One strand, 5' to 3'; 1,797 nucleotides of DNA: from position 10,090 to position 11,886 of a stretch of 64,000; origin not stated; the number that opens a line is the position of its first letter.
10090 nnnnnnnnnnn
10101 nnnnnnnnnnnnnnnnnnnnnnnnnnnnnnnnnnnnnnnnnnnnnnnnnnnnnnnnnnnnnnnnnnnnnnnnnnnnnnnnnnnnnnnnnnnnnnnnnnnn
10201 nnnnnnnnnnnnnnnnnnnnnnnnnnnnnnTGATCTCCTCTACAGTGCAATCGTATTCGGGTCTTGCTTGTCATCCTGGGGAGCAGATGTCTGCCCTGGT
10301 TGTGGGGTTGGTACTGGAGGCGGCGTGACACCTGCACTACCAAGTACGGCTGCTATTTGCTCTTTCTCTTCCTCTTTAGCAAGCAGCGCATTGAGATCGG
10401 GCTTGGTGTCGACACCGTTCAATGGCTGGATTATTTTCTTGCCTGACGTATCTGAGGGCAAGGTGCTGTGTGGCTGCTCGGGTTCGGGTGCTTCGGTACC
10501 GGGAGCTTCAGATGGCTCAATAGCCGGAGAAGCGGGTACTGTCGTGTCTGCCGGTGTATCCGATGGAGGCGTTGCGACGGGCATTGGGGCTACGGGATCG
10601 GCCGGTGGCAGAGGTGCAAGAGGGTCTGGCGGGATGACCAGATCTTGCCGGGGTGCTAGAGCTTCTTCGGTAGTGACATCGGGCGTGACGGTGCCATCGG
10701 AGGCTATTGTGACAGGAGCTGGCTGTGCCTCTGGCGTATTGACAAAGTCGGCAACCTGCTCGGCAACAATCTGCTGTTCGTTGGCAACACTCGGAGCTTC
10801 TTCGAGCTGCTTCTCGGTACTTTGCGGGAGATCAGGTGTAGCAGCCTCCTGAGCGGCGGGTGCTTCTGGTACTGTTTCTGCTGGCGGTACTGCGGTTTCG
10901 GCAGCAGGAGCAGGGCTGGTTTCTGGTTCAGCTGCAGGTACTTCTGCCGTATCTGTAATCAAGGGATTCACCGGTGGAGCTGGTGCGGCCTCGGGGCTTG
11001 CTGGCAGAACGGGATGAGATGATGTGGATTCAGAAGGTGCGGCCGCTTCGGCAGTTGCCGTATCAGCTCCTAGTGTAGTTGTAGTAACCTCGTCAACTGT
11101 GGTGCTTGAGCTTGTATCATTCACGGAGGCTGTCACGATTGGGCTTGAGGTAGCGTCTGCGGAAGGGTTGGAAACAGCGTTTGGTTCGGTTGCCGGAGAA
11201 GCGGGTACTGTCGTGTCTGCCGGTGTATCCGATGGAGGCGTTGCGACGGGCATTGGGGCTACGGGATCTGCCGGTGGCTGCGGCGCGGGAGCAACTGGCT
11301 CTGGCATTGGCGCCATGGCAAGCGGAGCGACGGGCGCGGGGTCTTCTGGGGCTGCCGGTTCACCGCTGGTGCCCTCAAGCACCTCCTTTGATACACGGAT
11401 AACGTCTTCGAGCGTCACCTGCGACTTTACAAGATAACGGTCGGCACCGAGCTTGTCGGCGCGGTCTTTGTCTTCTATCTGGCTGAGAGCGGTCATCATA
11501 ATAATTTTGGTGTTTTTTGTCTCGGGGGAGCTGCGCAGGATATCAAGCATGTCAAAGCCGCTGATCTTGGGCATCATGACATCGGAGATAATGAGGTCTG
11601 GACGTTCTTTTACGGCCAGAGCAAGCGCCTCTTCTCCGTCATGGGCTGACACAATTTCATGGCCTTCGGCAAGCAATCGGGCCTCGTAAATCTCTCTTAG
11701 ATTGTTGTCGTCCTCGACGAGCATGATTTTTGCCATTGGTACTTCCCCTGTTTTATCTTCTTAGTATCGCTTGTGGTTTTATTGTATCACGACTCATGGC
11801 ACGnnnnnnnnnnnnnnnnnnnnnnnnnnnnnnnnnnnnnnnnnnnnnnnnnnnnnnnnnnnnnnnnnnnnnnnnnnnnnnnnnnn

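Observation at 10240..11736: Response regulator with a roughly 370-aa Pro/Ala/Thr-rich disordered tail and an 87-bp internal direct repeat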

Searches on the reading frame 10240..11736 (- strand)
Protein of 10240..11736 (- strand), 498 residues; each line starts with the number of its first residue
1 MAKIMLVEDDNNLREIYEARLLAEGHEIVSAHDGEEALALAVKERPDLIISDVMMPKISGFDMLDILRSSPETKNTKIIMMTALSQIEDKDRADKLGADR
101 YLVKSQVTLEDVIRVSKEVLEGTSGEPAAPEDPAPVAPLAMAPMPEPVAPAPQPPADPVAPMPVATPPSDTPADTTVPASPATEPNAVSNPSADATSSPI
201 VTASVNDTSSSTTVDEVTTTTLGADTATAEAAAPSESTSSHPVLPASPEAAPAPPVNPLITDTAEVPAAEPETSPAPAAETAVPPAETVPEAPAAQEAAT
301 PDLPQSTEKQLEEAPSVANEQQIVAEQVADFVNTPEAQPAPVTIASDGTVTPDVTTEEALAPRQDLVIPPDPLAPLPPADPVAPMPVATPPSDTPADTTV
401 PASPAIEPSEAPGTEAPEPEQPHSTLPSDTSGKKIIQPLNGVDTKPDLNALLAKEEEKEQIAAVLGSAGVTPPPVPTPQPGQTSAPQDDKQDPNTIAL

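Call 5: search_protein_families(library=pfam, proteins=[window:10240-11736:-], max_evalue=0.01)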
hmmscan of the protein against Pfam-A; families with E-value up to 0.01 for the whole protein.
window:10240-11736:- (498 aa): 1 family
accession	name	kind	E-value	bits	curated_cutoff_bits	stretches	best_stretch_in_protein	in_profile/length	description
PF00072.30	Response_reg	-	4.2e-22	78.8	30.2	1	4-105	1-100/111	Response regulator receiver domain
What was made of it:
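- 11371..11736 (-): Receiver (REC) domain, aa 1-122. Catalytic set: D9/D10, D52 (codon 11581-11583), T82, Y101, K104. Pfam PF00072 at 78.8 bits (call 5).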

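Call 7: find_homologous_proteins(query=window:10240-11736:-)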
Query window:10240-11736:- (498 aa): 7686 proteins with E <= 0.001 among 8000 candidates; the best 120 are listed.
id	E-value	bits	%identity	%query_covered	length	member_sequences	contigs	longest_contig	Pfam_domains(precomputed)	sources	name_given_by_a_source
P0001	3.9e-294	994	100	100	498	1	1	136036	PF00072.31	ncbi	-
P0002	3.5e-97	345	47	100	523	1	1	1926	PF00072.31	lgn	-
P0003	2.2e-92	329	49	100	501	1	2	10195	PF00072.31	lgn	-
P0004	4.2e-92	328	55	59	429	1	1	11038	PF00072.31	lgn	-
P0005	4.3e-89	318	86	27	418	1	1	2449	PF00072.31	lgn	-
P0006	5.7e-86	308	91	24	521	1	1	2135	PF00072.31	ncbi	-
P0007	6.7e-86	308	44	100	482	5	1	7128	PF00072.31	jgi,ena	-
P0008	5.3e-85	305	48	100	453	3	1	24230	PF00072.31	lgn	-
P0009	7.8e-84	301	78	34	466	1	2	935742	PF00072.31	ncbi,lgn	-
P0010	9.0e-84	300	89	24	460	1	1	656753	PF00072.31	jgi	jgi:CheY-like chemotaxis protein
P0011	3.5e-83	299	63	44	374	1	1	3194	PF00072.31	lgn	-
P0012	1.1e-82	297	45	100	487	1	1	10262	PF00072.31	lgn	-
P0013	2.0e-80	289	91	25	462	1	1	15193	PF00072.31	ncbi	-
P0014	1.0e-79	287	87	26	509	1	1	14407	PF00072.31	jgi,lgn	jgi:CheY-like chemotaxis protein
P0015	2.7e-79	286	93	24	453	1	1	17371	PF00072.31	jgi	jgi:CheY-like chemotaxis protein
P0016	1.4e-78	283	91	25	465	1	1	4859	PF00072.31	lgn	-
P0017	2.3e-78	283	75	35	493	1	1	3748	PF00072.31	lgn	-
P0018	6.6e-78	281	92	25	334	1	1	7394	PF00072.31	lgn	-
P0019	7.2e-78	281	90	25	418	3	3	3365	PF00072.31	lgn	-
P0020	3.9e-77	279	89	24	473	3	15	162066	PF00072.31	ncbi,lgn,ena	-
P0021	6.6e-77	278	93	24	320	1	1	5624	PF00072.31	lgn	-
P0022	8.5e-77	277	91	24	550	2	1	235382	PF00072.31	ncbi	-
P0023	2.9e-75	272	80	30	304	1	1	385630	PF00072.31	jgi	jgi:CheY-like chemotaxis protein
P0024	6.3e-75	271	75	34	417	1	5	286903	PF00072.31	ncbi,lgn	-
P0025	1.5e-74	270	-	-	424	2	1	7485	PF00072.31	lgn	-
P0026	1.4e-73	267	88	25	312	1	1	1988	PF00072.31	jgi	jgi:CheY-like chemotaxis protein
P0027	9.5e-72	261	43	100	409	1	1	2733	PF00072.31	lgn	-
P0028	1.1e-71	261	89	25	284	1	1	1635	PF00072.31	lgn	-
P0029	1.6e-71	260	89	25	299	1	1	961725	PF00072.31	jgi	jgi:CheY-like chemotaxis protein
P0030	2.2e-71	260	88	25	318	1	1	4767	PF00072.31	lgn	-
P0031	3.8e-71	259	83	26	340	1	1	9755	PF00072.31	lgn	-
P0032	4.7e-71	259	57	51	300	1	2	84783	PF00072.31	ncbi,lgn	-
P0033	5.3e-71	258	85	28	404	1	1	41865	PF00072.31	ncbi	-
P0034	6.4e-71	258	90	24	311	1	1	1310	PF00072.31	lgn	-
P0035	6.9e-71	258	85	28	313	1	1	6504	PF00072.31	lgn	-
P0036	7.5e-71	258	83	27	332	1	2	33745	PF00072.31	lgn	-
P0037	1.4e-70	257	85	26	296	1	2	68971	PF00072.31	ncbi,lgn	-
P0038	1.7e-70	257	86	24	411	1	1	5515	PF00072.31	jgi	jgi:CheY-like chemotaxis protein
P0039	1.8e-70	257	90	24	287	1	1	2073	PF00072.31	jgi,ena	-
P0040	2.3e-70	256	88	25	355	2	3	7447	PF00072.31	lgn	-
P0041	2.7e-70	256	91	24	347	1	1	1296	PF00072.31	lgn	-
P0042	3.9e-70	256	86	25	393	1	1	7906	PF00072.31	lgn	-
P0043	5.1e-70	255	86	24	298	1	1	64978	PF00072.31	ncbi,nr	ncbi:MAG: hypothetical protein JWO47_507 [Candidatus Saccharibacteria bacterium]|nr:hypothetical pro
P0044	6.5e-70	255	45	100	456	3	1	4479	PF00072.31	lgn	-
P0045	9.4e-70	254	86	26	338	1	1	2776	PF00072.31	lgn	-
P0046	1.1e-69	254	70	35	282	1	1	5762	PF00072.31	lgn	-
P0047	1.1e-69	254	66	42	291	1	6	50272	PF00072.31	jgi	jgi:CheY-like chemotaxis protein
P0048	1.3e-69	254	88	25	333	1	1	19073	PF00072.31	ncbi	ncbi:hypothetical protein BH10PAT3_BH10PAT3_3140 [soil metagenome]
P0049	1.3e-69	254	72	34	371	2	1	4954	PF00072.31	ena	-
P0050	1.4e-69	254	87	26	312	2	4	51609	PF00072.31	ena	-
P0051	1.4e-69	254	89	25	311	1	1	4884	PF00072.31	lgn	-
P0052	1.5e-69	254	88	24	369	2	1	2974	PF00072.31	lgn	-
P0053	1.8e-69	253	85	25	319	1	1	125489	PF00072.31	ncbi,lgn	-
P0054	2.0e-69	253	89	24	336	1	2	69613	PF00072.31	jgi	jgi:CheY-like chemotaxis protein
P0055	2.2e-69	253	86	28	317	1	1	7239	PF00072.31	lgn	-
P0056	2.5e-69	253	89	25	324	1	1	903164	PF00072.31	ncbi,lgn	-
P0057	3.3e-69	252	67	37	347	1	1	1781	PF00072.31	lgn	-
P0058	3.5e-69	252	87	25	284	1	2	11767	PF00072.31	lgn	-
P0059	4.6e-69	252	90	24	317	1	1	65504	PF00072.31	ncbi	-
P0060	6.6e-69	251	89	24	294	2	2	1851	PF00072.31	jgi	-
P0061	8.9e-69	251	87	25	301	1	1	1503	PF00072.31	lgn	-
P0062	9.1e-69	251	86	26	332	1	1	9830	PF00072.31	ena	-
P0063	1.2e-68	251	90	25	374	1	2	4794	PF00072.31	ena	-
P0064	1.3e-68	250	86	25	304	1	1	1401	PF00072.31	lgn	-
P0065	1.7e-68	250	86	26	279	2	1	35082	PF00072.31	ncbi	-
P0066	2.0e-68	250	84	27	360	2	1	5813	PF00072.31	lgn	-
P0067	3.6e-68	249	88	25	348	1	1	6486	PF00072.31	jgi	jgi:CheY-like chemotaxis protein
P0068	3.8e-68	249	88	24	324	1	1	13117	PF00072.31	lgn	-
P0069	3.9e-68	249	79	28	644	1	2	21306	PF00072.31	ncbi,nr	ncbi:MAG: response regulator [bacterium]|nr:response regulator [bacterium]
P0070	4.0e-68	249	82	26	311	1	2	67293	PF00072.31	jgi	jgi:CheY-like chemotaxis protein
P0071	4.6e-68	249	62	37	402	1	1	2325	PF00072.31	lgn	-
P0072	4.7e-68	249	90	24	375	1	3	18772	PF00072.31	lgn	-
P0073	5.4e-68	248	90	24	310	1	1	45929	PF00072.31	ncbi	-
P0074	5.7e-68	248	89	25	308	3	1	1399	PF00072.31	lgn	-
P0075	6.2e-68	248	87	24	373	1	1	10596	PF00072.31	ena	-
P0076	7.3e-68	248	78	33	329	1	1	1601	PF00072.31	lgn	-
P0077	8.6e-68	248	85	25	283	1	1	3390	PF00072.31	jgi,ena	-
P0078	1.1e-67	247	84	24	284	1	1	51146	PF00072.31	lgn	-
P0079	1.1e-67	247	65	41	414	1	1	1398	PF00072.31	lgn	-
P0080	1.3e-67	247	86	25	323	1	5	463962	PF00072.31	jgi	jgi:CheY-like chemotaxis protein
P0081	1.3e-67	247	85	24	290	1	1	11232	PF00072.31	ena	-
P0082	1.7e-67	247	65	41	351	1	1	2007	PF00072.31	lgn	-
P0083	1.7e-67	247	88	24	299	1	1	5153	PF00072.31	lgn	-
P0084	1.7e-67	247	88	25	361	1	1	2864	PF00072.31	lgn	-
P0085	1.8e-67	247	56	53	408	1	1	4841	PF00072.31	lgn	-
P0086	2.2e-67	246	85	24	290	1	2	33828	PF00072.31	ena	-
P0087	2.6e-67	246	78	32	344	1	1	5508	PF00072.31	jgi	jgi:CheY-like chemotaxis protein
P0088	2.7e-67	246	88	26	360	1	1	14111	PF00072.31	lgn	-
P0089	3.4e-67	246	88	23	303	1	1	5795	PF00072.31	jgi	jgi:CheY-like chemotaxis protein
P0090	3.4e-67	246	67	35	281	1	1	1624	PF00072.31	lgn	-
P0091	3.4e-67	246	79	31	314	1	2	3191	PF00072.31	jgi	jgi:CheY-like chemotaxis protein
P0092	3.5e-67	246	89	25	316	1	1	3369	PF00072.31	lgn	-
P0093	3.9e-67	246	87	25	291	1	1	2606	PF00072.31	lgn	-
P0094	1.0e-66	244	49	70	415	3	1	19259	PF00072.31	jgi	jgi:CheY-like chemotaxis protein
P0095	1.3e-66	244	51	58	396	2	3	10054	PF00072.31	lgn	-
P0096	1.4e-66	244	75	32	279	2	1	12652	PF00072.31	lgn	-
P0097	1.5e-66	244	87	24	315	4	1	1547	PF00072.31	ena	-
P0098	1.6e-66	244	90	25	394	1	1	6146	PF00072.31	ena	-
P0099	1.7e-66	244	89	24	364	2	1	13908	PF00072.31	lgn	-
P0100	1.9e-66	243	71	37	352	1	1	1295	PF00072.31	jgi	jgi:CheY-like chemotaxis protein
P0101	2.1e-66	243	85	25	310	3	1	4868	PF00072.31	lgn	-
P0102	2.5e-66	243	86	25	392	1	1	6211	PF00072.31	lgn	-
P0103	2.9e-66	243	90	24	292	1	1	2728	PF00072.31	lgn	-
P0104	3.4e-66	243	88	24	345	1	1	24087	PF00072.31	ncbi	-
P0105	3.4e-66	243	71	37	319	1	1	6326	PF00072.31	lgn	-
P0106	3.7e-66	242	83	26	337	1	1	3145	PF00072.31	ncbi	-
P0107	3.9e-66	242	-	-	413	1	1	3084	PF00072.31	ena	-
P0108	4.9e-66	242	88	24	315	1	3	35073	PF00072.31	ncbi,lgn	-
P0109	5.0e-66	242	90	24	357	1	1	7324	PF00072.31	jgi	-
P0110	5.2e-66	242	74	33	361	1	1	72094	PF00072.31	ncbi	-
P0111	6.2e-66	242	73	32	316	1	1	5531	PF00072.31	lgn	-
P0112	6.4e-66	242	71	36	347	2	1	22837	PF00072.31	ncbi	-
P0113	6.5e-66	242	76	33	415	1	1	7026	PF00072.31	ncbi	-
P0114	6.9e-66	242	51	66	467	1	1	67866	PF00072.31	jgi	jgi:CheY-like chemotaxis protein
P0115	7.2e-66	241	88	24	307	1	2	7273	PF00072.31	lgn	-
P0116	1.0e-65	241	84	27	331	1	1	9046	PF00072.31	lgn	-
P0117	1.1e-65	241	57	52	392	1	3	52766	PF00072.31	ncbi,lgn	-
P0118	1.2e-65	241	76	33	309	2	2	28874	PF00072.31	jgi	-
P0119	1.2e-65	241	80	31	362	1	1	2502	PF00072.31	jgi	jgi:CheY-like chemotaxis protein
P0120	1.3e-65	241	89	24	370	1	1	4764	PF00072.31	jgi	-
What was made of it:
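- More than 100 full-length relatives of 279-644 aa (call 7).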

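Call 8: find_related_loci(query=window:10240-11736:-, collection=genome_contigs, flank=6000)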
Query window:10240-11736:- (498 aa) in genome_contigs; peptide patterns used: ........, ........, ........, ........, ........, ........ (x = any residue, [..] = any of these).
272 stretches matched a pattern; 38 encode a relative of the query (tblastn E <= 1e-3); 38 distinct loci.
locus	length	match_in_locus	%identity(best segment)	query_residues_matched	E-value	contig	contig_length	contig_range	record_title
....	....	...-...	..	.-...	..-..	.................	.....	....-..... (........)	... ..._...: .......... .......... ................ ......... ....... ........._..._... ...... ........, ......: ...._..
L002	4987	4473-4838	92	1-122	1e-71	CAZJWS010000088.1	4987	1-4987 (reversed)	MAG TPA_asm: uncultured Candidatus Saccharibacteria bacterium isolate SRP344714_co1_384 genome assembly, contig: NODE_28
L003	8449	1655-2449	90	1-498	1e-71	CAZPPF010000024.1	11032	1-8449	MAG TPA_asm: uncultured Candidatus Saccharibacteria bacterium isolate SRP200132_co1_506 genome assembly, contig: NODE_10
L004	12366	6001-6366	91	1-122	3e-71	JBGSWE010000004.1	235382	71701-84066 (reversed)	MAG: Candidatus Saccharimonadales bacterium isolate JTS-AC474 k141_3274791, whole genome shotgun sequence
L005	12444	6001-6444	79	1-148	4e-70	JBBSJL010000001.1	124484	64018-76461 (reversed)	MAG: Candidatus Saccharimonadales bacterium isolate LS4_metabat2.004 LS4_metabat2.004_K_211834_L_124484_cov_12.0207, who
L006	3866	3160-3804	61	1-225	6e-70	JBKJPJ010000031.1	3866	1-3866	MAG: Candidatus Saccharimonadales bacterium isolate ant_bin.454 k117_3406696, whole genome shotgun sequence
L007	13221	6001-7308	66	1-498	8e-70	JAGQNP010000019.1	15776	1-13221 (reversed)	MAG: Candidatus Saccharibacteria bacterium isolate HKST-UBA71 NODE_19_length_15776_cov_3.507485, whole genome shotgun se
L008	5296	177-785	60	1-206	1e-69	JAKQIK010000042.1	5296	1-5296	MAG: bacterium isolate USDE_metabat.8_sub k141_326009, whole genome shotgun sequence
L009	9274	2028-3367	73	1-475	1e-69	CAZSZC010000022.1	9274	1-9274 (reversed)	MAG TPA_asm: uncultured Candidatus Saccharibacteria bacterium isolate SRP298887_co1_348 genome assembly, contig: NODE_84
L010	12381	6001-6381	86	1-127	4e-69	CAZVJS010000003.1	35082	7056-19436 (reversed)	MAG TPA_asm: uncultured Candidatus Saccharibacteria bacterium isolate SRP200132_co1_71 genome assembly, contig: NODE_207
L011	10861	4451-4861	83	1-136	4e-69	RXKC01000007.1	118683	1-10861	MAG: Candidatus Saccharibacteria bacterium isolate AWTP1-31 sample_9_scaffold_12, whole genome shotgun sequence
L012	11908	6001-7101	88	1-460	3e-68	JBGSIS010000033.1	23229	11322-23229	MAG: Candidatus Saccharimonadales bacterium isolate JTS-AC137 k141_1136656, whole genome shotgun sequence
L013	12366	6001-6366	89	1-122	1e-68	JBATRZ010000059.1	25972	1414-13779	MAG: Candidatus Saccharimonadales bacterium isolate MFD10470_ilm_asm_bin33 k127_176256, whole genome shotgun sequence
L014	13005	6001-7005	86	1-498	1e-67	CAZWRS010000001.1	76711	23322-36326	MAG TPA_asm: uncultured Candidatus Saccharibacteria bacterium isolate SRP144015_co1_75 genome assembly, contig: NODE_173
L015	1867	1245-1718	75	1-152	1e-70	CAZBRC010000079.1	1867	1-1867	MAG TPA_asm: uncultured Candidatus Saccharibacteria bacterium isolate SRP292972_co3_132 genome assembly, contig: NODE_21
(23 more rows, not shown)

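Call 20: search_protein_families(library=ncbifam, proteins=[window:10240-11736:-], max_evalue=0.001)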
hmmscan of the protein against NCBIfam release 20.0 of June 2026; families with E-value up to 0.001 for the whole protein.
window:10240-11736:- (498 aa): 91 families (the best 25 are shown)
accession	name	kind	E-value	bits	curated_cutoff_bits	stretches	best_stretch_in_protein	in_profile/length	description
NF007135.0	PRK09581.1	equivalog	3.7e-24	85.4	474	1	1-112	2-113/457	PleD family two-component system response regulator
NF045944.1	ResRegRpaBCyano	equivalog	8.9e-24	84.1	330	1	5-108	1-101/229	response regulator transcription factor RpaB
TIGR02154.1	PhoB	equivalog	4.2e-22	78.6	296.2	1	2-116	3-117/226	phosphate regulon transcriptional regulator PhoB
NF053854.1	RespRegPhoBBctds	equivalog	1e-21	77.3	270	1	4-121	1-116/225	two-component system response regulator PhoB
NF040534.1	resp_reg_YycF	equivalog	2.3e-18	66.3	340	1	3-118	2-114/231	response regulator YycF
NF008199.0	PRK10955.1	equivalog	1.9e-17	64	341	1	1-115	1-111/232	envelope stress response regulator transcription factor CpxR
NF012227.0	AdeR_RR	equivalog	2.2e-17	63.4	340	1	3-116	13-123/239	efflux system response regulator transcription factor AdeR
TIGR01387.1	cztR_silR_copR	subfamily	6.1e-17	62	279.2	1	4-118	1-113/218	heavy metal response regulator transcription factor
NF040689.1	MtrAB_MtrA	equivalog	3e-16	59.4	300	1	4-117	1-111/219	MtrAB system response regulator MtrA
NF033120.0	vanR_FM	exception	3.8e-16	59.4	460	1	3-117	5-116/231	vancomycin resistance response regulator transcription factor, VanR-F/VanR-M family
NF008469.0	PRK11361.1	equivalog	4.2e-16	58.7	714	1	2-105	5-106/461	acetoacetate metabolism transcriptional regulator AtoC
NF033117.2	vanR_ACDEGLN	exception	6.1e-16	58.7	350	1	4-117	1-111/226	VanR-ABDEGLN family response regulator transcription factor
NF008567.0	PRK11517.1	equivalog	1.2e-15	57.5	353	1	3-116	2-112/223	response regulator transcription factor HprR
NF047465.1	hybrid_HK_LvrA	exception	1.3e-15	56.6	1200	1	2-115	468-580/819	hybrid histidine kinase/response regulator LvrA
NF011874.0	PRK15347.1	equivalog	1.6e-15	56.3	852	1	3-112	692-802/921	two component system sensor kinase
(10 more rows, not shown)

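Call 37: predict_structure(alignment_id=A2)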
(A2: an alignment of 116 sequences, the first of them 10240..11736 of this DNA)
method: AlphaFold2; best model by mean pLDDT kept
length: 498 residues; sequences in the alignment: 116
mean_pLDDT: 61.7   pTM: 0.38
mean pLDDT of the five models: 61.7, 60.7, 58.0, 56.5, 53.9
residues with pLDDT >= 90: 115; 70-90: 76; 50-70: 76; < 50: 231
segments of 3 or more residues with pLDDT < 50: 125-142, 159-166, 168-182, 184-198, 205-207, 211-233, 240-253, 255-270, 272-276, 281-284, 287-300, 357-364, 373-378, 380-408, 410-418, 420-432, 469-471, 482-491
pLDDT, mean of each block of 10 residues (from residue 1): 91 90 92 91 93 88 94 93 85 93 85 91 55 43 54 52 43 38 41 40 47 40 36 48 40 41 37 44 45 43 59 87 94 82 83 54 46 47 42 41 42 43 39 60 78 91 69 53 46 51
secondary structure, 60 per line:
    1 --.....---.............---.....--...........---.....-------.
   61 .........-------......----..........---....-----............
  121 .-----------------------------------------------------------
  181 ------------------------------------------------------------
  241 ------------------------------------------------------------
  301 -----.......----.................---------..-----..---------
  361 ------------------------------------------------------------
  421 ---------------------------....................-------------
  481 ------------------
elements in order: E3-7 H11-23 E27-31 H34-44 E48-52 H60-69 E77-82 H87-96 E100-103 H109-121 H306-312 H317-333 H448-467
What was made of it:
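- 11371..11736 (-): AF2 pLDDT is about 85-94 with a (beta-alpha)5 fold (call 37).
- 10822..11370 (-): Linker 1, aa 123-305: acidic Pro/Ala/Thr/Ser-rich, predicted disordered, not alignable between species. AF2 pLDDT is mostly below 50 (call 37).
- AF2 gives linkers pLDDT below 50, M0 82-94 and the B helix 78-91 (call 37).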
